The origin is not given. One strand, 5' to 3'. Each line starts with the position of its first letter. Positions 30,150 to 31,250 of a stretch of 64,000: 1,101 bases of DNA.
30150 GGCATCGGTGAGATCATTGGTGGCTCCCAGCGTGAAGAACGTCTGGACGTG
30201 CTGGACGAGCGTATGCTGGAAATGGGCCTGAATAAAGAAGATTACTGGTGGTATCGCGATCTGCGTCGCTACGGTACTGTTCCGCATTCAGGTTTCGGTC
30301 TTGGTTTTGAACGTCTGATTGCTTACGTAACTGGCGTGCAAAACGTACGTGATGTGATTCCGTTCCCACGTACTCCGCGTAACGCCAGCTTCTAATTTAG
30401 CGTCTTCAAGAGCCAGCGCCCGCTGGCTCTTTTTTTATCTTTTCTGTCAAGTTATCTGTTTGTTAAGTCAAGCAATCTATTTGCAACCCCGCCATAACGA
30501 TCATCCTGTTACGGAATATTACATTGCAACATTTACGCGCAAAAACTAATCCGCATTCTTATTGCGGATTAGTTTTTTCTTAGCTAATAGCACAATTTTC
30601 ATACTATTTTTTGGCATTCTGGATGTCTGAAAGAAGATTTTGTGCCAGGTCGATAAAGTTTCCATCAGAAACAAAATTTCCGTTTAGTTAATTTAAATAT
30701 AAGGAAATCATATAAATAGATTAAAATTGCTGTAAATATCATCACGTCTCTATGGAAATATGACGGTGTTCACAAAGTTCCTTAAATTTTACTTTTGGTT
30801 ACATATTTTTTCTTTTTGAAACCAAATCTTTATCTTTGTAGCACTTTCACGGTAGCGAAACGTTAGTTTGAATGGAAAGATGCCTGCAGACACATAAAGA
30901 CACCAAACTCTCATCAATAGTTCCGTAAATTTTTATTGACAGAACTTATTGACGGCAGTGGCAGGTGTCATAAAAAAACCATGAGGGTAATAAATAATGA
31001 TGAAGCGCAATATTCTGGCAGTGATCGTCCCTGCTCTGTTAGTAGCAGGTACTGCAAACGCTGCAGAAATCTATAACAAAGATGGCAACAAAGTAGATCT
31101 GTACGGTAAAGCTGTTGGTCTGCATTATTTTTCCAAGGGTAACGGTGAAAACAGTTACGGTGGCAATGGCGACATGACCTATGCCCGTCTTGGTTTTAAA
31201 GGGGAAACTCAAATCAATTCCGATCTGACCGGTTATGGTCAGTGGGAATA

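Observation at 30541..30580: Orphan perfect palindrome with terminator architecture in the asnS-ompF spacer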

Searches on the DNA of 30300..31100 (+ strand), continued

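Call 63: get_annotated_region(hit=H100, flank=200)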
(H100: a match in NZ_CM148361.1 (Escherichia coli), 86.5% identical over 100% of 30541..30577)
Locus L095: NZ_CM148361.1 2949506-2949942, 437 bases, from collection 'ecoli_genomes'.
description: Escherichia coli isolate 38I23CPO002 chromosome, whole genome shotgun sequence
organism: Escherichia coli (NCBI taxid 562)
replicon: chromosome; assembly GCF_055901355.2
host: Homo sapiens; source: stool/rectal swab; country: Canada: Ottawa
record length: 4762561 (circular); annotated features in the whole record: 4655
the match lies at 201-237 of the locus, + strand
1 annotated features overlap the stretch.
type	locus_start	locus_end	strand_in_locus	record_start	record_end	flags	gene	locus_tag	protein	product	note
CDS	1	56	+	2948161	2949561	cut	asnS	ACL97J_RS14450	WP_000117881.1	asparagine--tRNA ligase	-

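Call 80: search_dna_similar(query=L007:515-584:+, collection=ecoli_genomes, mode=distant, rows=best, max_rows=30, max_evalue=1e-8)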
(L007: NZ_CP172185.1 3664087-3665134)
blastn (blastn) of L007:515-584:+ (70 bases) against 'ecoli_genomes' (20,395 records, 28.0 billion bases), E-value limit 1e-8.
Records with a match: 2158; places in all: 8484; records where one place covers at least 80% of the query: 26.
Genomes with a match: 1966 of 5426; with a place that covers at least 80% of the query: 26. Places per genome that has any: lowest 1, median 2, highest 35. On chromosomes: 8104 places; on plasmids: 380.
Best place of each record, by identity: >=99% 1122; 95-99% 908; 90-95% 109; 80-90% 19.
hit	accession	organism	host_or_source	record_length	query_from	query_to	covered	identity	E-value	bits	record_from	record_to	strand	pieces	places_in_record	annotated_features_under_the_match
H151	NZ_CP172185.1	Escherichia coli strain GF60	chicken meat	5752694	1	70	100%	100.0%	4e-27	127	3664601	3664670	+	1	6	none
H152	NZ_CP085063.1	Escherichia coli strain P31_YH1_02.21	Homo sapiens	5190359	1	70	100%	94.6%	3e-23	115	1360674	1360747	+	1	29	none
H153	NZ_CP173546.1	Escherichia coli strain 98205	Homo sapiens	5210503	1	70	100%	94.6%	3e-23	115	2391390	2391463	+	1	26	none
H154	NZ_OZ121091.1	Escherichia coli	Homo sapiens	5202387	1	70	100%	94.6%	3e-23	115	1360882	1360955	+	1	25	none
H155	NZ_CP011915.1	Escherichia coli strain PSUO2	Gallus gallus domesticus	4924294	5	70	94%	86.4%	7e-12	77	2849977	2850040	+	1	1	none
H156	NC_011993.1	Escherichia coli LF82 strain LF82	-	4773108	5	70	94%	86.4%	7e-12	77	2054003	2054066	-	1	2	none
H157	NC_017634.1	Escherichia coli O83:H1 str. NRG 857C strain NRG 857C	-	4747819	5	70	94%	86.4%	7e-12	77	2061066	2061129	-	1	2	none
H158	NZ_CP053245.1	Escherichia coli strain SCU-485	Homo sapiens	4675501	5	70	94%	86.4%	7e-12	77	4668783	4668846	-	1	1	none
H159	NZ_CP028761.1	Escherichia coli strain A13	Sheep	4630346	5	70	94%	86.4%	7e-12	77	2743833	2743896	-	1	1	none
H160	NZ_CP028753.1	Escherichia coli strain A22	possum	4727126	5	70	94%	86.4%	7e-12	77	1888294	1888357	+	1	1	none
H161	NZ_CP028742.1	Escherichia coli strain A33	Perameles nasuta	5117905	5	70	94%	86.4%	7e-12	77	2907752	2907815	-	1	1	none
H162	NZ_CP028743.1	Escherichia coli strain A32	Phascolarctos cinereus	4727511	5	70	94%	86.4%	7e-12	77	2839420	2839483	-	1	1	none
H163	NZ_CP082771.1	Escherichia coli LF82 strain LF82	Homo sapiens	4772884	5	70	94%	86.4%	7e-12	77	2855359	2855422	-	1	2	none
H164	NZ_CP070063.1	Escherichia coli strain FDAARGOS_1372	Homo sapiens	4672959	5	70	94%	86.4%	7e-12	77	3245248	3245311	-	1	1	none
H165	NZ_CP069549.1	Escherichia coli strain FDAARGOS_1253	Homo sapiens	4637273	5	70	94%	86.4%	7e-12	77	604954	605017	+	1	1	none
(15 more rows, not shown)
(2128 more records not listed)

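Call 81: get_annotated_region(hit=H156, flank=1200)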
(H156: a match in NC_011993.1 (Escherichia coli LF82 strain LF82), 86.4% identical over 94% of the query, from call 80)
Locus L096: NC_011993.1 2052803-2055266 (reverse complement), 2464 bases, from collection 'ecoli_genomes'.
description: Escherichia coli LF82, complete sequence
organism: Escherichia coli LF82 strain LF82 (NCBI taxid 591946)
replicon: chromosome; assembly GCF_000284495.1
host: -; source: -; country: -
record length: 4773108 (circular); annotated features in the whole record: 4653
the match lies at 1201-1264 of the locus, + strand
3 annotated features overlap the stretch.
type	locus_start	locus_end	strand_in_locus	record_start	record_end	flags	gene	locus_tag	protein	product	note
CDS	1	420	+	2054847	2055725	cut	-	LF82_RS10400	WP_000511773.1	integrase domain-containing protein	-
CDS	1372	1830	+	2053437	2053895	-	tnpA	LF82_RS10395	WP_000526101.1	IS200/IS605-like element IS200C family transposase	-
CDS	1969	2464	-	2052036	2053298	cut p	-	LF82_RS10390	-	tyrosine-type recombinase/integrase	internal stop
